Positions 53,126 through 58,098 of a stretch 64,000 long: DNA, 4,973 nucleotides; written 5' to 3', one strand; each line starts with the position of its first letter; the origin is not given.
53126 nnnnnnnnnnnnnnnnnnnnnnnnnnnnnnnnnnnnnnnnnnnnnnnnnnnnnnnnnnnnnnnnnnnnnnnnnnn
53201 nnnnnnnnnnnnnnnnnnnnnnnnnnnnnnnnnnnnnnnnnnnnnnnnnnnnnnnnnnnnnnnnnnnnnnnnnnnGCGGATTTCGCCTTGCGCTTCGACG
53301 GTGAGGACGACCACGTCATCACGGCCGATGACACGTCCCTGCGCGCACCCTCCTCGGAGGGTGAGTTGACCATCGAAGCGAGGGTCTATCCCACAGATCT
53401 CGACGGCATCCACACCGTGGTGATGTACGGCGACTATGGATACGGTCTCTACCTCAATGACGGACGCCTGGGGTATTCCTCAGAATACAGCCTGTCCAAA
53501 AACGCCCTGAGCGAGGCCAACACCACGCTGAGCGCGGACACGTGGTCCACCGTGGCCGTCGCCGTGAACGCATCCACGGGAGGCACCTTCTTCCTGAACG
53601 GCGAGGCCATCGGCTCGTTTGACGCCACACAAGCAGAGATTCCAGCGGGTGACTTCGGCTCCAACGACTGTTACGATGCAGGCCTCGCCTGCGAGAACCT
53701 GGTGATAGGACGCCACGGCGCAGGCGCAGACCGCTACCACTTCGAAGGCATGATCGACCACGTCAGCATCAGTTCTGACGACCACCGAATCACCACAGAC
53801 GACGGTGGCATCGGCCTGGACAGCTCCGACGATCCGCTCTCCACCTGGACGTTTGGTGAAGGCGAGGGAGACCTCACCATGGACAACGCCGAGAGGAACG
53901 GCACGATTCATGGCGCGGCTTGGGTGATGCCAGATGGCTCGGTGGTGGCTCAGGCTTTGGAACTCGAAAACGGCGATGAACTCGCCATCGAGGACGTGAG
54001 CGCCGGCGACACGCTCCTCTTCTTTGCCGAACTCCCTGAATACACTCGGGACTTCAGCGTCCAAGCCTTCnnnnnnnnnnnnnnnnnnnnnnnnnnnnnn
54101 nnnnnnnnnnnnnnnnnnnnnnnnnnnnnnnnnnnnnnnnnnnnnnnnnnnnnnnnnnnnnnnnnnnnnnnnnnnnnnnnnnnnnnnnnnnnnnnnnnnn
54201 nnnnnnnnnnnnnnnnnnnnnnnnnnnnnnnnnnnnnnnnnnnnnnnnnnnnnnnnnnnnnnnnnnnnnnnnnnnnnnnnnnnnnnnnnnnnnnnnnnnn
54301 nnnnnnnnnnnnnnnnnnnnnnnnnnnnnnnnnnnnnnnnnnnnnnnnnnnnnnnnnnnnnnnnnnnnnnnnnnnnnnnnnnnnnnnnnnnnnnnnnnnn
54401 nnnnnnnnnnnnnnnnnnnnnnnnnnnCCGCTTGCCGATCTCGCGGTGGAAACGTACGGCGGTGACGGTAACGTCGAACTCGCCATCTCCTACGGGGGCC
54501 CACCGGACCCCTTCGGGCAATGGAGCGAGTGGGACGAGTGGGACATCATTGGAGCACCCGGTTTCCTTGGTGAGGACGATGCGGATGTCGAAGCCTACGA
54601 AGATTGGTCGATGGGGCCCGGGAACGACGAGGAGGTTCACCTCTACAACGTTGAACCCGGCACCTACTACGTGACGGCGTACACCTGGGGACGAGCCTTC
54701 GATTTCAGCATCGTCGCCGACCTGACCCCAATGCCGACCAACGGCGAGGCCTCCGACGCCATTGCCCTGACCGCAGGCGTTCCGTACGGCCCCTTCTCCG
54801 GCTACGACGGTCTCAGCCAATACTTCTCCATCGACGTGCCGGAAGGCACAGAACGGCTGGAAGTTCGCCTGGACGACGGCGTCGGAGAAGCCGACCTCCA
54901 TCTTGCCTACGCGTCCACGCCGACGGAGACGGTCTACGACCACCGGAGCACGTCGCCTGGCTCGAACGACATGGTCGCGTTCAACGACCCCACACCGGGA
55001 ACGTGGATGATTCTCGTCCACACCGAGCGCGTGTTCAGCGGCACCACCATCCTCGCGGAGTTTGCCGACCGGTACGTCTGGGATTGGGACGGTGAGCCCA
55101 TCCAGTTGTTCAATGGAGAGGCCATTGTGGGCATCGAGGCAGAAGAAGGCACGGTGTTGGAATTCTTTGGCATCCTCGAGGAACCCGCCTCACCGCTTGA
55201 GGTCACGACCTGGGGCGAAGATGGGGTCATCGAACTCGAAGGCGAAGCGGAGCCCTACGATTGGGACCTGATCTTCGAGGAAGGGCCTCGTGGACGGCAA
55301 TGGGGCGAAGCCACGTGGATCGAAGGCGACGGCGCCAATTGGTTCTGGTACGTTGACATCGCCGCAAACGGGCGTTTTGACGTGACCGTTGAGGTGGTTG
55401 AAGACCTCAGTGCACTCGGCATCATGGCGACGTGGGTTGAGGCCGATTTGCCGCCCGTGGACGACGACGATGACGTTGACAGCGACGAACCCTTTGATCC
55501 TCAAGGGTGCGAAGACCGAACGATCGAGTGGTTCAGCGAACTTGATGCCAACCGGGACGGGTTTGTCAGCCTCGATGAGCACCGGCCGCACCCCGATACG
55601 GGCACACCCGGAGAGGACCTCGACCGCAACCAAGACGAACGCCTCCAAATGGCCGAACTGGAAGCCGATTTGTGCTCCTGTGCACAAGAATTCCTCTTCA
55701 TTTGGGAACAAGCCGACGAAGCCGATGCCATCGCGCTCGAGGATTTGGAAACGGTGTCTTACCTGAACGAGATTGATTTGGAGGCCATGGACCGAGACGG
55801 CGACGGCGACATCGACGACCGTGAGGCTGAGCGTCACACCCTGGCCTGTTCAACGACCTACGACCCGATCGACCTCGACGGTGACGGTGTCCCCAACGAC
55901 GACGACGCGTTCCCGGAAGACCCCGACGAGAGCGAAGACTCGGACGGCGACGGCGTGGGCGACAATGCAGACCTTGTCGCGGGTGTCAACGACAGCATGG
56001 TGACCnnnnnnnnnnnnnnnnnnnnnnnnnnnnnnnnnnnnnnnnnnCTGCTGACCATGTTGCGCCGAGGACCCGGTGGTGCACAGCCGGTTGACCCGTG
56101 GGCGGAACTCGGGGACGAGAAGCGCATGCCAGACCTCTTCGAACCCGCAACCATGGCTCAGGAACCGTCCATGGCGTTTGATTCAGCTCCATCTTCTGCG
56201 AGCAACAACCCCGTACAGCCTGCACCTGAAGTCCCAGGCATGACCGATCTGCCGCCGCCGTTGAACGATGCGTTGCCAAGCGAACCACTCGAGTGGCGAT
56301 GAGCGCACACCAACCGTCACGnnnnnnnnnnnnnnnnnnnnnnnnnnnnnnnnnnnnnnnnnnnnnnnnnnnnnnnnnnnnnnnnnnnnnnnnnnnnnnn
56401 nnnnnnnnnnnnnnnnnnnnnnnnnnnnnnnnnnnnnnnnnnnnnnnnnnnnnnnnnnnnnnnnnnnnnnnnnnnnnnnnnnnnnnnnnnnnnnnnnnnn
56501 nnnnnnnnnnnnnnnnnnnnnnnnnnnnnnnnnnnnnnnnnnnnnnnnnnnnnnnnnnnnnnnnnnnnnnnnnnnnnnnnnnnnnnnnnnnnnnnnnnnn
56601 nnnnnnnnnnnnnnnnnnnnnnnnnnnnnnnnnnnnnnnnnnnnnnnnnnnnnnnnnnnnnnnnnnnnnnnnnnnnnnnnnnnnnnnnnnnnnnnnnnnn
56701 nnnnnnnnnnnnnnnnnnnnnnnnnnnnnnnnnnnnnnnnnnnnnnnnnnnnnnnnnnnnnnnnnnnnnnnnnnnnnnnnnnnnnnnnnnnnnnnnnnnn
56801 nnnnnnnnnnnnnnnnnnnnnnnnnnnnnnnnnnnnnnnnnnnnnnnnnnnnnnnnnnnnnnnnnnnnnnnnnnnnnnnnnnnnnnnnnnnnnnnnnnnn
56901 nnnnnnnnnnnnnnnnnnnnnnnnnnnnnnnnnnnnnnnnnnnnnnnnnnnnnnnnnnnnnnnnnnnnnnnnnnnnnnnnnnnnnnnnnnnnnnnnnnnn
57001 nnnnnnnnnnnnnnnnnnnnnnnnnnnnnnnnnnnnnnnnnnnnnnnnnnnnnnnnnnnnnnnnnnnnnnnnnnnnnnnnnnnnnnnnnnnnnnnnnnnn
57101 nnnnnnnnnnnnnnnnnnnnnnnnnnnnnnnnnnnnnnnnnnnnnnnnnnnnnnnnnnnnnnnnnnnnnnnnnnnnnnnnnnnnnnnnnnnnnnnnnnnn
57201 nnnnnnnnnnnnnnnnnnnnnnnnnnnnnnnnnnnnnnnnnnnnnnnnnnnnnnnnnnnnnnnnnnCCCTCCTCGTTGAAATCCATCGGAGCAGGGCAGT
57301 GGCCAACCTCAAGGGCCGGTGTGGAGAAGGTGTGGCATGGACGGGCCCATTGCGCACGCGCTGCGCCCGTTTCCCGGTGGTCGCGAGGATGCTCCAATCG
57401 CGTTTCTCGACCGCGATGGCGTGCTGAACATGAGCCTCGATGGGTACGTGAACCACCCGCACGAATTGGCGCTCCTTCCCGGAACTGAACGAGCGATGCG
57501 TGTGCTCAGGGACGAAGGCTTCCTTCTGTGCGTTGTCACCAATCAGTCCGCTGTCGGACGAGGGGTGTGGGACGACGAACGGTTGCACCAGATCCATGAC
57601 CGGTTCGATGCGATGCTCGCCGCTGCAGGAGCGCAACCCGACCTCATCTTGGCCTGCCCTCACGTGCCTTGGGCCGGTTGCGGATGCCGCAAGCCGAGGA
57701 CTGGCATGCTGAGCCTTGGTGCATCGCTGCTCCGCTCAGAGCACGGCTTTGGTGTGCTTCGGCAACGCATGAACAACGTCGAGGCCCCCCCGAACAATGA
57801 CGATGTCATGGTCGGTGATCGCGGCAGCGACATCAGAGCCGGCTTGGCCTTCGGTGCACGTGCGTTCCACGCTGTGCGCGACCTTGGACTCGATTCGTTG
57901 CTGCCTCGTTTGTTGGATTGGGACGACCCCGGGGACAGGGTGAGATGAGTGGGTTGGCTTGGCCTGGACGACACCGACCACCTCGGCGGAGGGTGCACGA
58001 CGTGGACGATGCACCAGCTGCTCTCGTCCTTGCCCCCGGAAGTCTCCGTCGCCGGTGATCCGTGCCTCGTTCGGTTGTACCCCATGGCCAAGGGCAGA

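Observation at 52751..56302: Cysteine-free C-type-lectin-like domain fused to LamG, PPC and Ca-binding modules in an archaeal surface protein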

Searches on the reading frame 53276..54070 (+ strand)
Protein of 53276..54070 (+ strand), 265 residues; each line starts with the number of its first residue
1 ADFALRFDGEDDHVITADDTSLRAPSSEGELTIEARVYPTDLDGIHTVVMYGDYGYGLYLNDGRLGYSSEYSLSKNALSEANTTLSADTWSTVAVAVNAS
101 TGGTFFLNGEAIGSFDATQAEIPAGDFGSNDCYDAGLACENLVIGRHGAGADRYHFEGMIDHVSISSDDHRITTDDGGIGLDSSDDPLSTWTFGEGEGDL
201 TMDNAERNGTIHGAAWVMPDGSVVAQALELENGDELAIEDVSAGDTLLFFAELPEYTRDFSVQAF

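Call 36: search_protein_families(library=pfam, proteins=[window:53276-54070:+], max_evalue=5)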
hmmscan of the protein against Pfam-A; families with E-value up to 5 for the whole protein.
window:53276-54070:+ (265 aa): 2 families
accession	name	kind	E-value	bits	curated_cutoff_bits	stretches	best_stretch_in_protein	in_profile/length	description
PF13385.13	Laminin_G_3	-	4.7e-13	50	27.6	1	8-167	1-142/151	Concanavalin A-like lectin/glucanases superfamily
PF02210.31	Laminin_G_2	-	0.18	12.7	22.9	1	56-101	21-66/126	Laminin G domain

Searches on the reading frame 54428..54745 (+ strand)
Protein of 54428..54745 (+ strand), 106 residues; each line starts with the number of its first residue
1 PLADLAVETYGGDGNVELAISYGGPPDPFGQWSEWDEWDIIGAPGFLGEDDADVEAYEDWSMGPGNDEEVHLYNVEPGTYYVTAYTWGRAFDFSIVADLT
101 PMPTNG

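Call 36: search_protein_families(library=pfam, proteins=[window:54428-54745:+], max_evalue=5)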
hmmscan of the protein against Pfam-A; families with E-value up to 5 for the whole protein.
window:54428-54745:+ (106 aa): 1 family
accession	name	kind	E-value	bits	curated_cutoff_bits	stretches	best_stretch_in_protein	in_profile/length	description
PF04151.21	PPC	-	1.4e-06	29.5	25.9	1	5-85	15-69/70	Bacterial pre-peptidase C-terminal domain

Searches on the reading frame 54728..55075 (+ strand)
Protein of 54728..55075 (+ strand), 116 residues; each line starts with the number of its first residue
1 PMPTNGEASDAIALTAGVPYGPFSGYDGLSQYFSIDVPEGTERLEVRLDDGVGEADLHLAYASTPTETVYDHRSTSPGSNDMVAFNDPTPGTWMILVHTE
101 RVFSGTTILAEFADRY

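Call 36: search_protein_families(library=pfam, proteins=[window:54728-55075:+], max_evalue=5)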
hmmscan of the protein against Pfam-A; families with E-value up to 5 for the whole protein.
window:54728-55075:+ (116 aa): 3 families
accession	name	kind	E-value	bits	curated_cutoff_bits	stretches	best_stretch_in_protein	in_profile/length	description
PF04151.21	PPC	-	3.2e-12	47.6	25.9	1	30-98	2-69/70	Bacterial pre-peptidase C-terminal domain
PF07752.16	S-layer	-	0.044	13.3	30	1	32-75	21-64/259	S-layer protein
PF23591.1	CILP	-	0.083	13.3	27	1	24-52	35-60/90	Cartilage intermediate layer protein 1-like domain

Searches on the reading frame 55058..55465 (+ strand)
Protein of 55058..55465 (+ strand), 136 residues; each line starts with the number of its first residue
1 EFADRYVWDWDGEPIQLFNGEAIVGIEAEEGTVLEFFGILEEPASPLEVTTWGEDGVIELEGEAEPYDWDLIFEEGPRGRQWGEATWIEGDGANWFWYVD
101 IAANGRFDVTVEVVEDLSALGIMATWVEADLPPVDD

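Call 36: search_protein_families(library=pfam, proteins=[window:55058-55465:+], max_evalue=5)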
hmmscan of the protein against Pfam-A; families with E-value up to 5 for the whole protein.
window:55058-55465:+ (136 aa): 0 families

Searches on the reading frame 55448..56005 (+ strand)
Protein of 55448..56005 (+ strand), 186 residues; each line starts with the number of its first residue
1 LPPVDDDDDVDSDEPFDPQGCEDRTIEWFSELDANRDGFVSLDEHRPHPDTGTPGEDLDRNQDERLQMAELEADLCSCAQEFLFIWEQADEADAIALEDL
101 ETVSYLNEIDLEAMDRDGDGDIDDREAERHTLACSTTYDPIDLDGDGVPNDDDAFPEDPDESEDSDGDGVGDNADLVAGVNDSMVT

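Call 36: search_protein_families(library=pfam, proteins=[window:55448-56005:+], max_evalue=5)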
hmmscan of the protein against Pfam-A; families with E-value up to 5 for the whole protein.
window:55448-56005:+ (186 aa): 4 families
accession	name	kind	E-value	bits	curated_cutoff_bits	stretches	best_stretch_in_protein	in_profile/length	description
PF13202.12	EF-hand_5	-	0.00039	20.2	25.9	2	27-44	3-20/25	EF hand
PF00036.39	EF-hand_1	-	0.00064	19.5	25.4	2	27-44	4-21/29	EF hand domain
PF13405.12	EF-hand_6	-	0.025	14.7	25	1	27-44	4-21/30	EF-hand domain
PF13499.12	EF-hand_7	-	0.25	12.2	30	1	26-44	43-61/67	EF-hand domain pair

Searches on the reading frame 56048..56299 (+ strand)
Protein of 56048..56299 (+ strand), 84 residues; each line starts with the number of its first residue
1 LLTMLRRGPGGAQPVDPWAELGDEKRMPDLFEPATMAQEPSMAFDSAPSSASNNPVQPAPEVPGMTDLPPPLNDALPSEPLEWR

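Call 36: search_protein_families(library=pfam, proteins=[window:56048-56299:+], max_evalue=5)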
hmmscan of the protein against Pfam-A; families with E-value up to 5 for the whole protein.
window:56048-56299:+ (84 aa): 0 families

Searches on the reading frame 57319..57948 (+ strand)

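Call 4: search_protein_families(library=pfam, proteins=[window:57319-57948:+], max_evalue=0.1)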
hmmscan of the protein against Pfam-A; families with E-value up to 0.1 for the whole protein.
window:57319-57948:+ (209 aa): 5 families
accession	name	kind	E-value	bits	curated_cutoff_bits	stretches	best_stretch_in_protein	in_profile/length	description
PF13242.12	Hydrolase_like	-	7.4e-05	23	22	1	123-182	2-45/75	HAD-hyrolase-like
PF08645.17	PNK3P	-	0.00052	20.2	22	1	55-133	33-104/161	Polynucleotide kinase 3 phosphatase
PF13419.12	HAD_2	-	0.00098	19.7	23.8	0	43-101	69-127/178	Haloacid dehalogenase-like hydrolase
PF00702.32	Hydrolase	-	0.0017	19.2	26.4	1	39-179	86-191/191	haloacid dehalogenase-like hydrolase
PF13344.12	Hydrolase_6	-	0.0074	16.7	27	1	29-78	2-41/101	Haloacid dehalogenase-like hydrolase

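Call 5: search_protein_families(library=ncbifam, proteins=[window:57319-57948:+], max_evalue=0.01)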
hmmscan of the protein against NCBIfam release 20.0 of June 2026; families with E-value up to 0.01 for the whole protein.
window:57319-57948:+ (209 aa): 11 families
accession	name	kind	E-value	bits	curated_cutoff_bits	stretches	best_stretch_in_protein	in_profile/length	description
NF006506.0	PRK08942.1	equivalog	2.3e-36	125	178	1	26-186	4-147/182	D-glycero-beta-D-manno-heptose 1,7-bisphosphate 7-phosphatase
TIGR01656.1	Histidinol-ppas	subfamily_domain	3.1e-26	92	84.15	1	28-184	3-144/149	histidinol-phosphate phosphatase domain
TIGR01662.1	HAD-SF-IIIA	subfamily_domain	7.3e-22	78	44.6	1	27-132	2-100/141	HAD-IIIA family hydrolase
TIGR00213.1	GmhB_yaeD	subfamily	8.5e-21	74.4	149.6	1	28-177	4-141/176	D-glycero-beta-D-manno-heptose 1,7-bisphosphate 7-phosphatase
NF003937.0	PRK05446.1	equivalog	7.1e-15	54.9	443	1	26-132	4-112/355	bifunctional histidinol-phosphatase/imidazoleglycerol-phosphate dehydratase HisB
NF050049.1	HBPPhtaseGmhB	domain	1.1e-14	54.6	250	1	28-177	6-135/171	D-glycero-alpha-D-manno-heptose-1,7-bisphosphate 7-phosphatase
NF005264.0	PRK06769.1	equivalog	2.6e-13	50.1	217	1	28-135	7-103/175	HAD-IIIA family hydrolase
TIGR01261.1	hisB_Nterm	equivalog_domain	1.5e-12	47.3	140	1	26-132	2-110/161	histidinol-phosphatase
TIGR01664.1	DNA-3'-Pase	equivalog_domain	0.00017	21.6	107.65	1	57-133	48-116/167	DNA 3'-phosphatase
TIGR01663.1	PNK-3'Pase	equivalog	0.00078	17.9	502.8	1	27-130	166-264/520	bifunctional polynucleotide phosphatase/kinase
NF009695.0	PRK13222.1-2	equivalog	0.0028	17.2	225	0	51-78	94-121/226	phosphoglycolate phosphatase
